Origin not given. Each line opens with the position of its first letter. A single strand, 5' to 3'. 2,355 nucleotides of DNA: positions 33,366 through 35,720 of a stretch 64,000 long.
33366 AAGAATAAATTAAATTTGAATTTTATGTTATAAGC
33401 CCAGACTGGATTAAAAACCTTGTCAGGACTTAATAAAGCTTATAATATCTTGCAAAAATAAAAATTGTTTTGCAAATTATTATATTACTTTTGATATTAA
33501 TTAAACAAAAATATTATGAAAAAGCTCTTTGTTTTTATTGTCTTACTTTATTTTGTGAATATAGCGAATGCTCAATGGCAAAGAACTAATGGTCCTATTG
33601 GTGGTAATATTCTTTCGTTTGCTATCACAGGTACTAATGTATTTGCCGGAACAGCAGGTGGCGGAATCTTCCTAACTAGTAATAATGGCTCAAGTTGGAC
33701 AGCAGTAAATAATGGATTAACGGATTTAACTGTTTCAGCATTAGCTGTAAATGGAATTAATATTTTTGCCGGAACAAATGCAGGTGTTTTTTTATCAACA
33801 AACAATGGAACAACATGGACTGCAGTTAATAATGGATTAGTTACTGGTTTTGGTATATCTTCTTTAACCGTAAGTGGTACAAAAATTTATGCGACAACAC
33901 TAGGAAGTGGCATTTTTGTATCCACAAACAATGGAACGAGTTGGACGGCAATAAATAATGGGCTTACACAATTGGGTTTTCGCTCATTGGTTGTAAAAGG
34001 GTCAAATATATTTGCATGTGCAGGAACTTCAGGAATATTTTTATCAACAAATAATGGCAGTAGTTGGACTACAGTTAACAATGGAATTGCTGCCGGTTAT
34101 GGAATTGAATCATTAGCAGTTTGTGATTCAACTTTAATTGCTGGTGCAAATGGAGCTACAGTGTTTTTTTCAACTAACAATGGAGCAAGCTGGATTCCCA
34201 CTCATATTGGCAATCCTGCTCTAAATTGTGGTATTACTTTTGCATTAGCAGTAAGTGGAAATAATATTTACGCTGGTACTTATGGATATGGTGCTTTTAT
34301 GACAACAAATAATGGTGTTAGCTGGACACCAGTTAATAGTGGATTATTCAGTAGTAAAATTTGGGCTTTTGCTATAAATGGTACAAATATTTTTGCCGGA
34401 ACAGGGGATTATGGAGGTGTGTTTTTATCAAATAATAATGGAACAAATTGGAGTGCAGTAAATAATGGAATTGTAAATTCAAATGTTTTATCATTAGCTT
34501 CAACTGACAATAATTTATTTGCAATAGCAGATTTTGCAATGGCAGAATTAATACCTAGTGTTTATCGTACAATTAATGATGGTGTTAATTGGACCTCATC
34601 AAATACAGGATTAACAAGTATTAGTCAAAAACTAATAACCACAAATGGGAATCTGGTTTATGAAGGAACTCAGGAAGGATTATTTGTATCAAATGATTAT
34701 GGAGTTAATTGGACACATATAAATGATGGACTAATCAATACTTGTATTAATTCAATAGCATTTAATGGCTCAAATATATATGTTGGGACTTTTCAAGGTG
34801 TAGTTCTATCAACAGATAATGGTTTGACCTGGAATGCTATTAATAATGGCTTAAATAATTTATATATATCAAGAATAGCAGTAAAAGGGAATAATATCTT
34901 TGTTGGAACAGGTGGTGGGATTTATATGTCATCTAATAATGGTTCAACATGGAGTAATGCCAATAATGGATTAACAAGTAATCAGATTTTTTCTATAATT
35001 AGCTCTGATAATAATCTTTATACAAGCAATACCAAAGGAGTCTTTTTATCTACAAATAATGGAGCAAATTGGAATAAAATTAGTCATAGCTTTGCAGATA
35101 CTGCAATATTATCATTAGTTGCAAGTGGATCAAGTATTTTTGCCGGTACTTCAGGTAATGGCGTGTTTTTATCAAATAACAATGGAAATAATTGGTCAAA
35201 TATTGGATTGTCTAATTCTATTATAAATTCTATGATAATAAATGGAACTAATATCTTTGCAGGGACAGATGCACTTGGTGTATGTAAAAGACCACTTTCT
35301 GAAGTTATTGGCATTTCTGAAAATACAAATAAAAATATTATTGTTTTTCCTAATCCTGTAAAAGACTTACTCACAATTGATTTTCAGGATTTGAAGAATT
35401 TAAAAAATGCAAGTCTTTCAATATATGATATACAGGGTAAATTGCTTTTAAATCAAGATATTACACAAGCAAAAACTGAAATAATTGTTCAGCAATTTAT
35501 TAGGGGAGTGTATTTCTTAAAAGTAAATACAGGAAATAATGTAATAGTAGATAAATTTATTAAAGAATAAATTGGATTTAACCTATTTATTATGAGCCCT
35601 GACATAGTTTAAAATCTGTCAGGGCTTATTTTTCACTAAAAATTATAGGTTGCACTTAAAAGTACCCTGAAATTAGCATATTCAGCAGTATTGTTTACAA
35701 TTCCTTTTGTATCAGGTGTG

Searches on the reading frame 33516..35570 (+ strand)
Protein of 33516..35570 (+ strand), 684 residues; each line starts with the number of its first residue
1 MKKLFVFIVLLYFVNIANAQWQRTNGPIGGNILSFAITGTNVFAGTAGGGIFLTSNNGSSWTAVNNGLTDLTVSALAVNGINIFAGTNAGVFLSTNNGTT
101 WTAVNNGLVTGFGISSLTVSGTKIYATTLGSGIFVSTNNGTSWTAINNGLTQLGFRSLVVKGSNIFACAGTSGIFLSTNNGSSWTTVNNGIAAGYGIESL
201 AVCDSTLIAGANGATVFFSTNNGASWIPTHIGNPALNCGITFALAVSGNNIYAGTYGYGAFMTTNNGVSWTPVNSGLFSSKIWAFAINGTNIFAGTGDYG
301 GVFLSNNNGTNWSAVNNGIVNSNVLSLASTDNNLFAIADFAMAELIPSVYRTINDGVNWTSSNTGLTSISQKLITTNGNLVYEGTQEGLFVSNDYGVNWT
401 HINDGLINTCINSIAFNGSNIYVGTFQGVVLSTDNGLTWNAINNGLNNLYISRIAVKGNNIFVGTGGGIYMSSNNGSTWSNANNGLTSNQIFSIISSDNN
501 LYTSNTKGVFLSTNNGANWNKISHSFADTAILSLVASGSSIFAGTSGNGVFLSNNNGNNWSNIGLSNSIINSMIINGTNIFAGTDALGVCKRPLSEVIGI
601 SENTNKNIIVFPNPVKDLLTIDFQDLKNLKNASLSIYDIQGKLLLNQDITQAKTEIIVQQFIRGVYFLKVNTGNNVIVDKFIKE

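Call 88: search_protein_families(library=pfam, proteins=[window:33516-35570:+], max_evalue=0.00001)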
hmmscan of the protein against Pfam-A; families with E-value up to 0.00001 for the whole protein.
window:33516-35570:+ (684 aa): 4 families
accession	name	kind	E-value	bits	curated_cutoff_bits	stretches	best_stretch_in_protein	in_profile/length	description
PF15902.12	Sortilin-Vps10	-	3.7e-24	85.8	33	0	174-276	3-115/446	Sortilin, neurotensin receptor 3,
PF18962.6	Por_Secre_tail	-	4e-15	56.3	27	1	610-682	1-74/75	Secretion system C-terminal sorting domain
PF02012.26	BNR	-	8.1e-14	49.8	27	0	431-440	2-11/12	BNR/Asp-box repeat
PF19755.4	DUF6242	-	1.8e-09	38.3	29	0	458-519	152-217/217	Domain of unknown function (DUF6242)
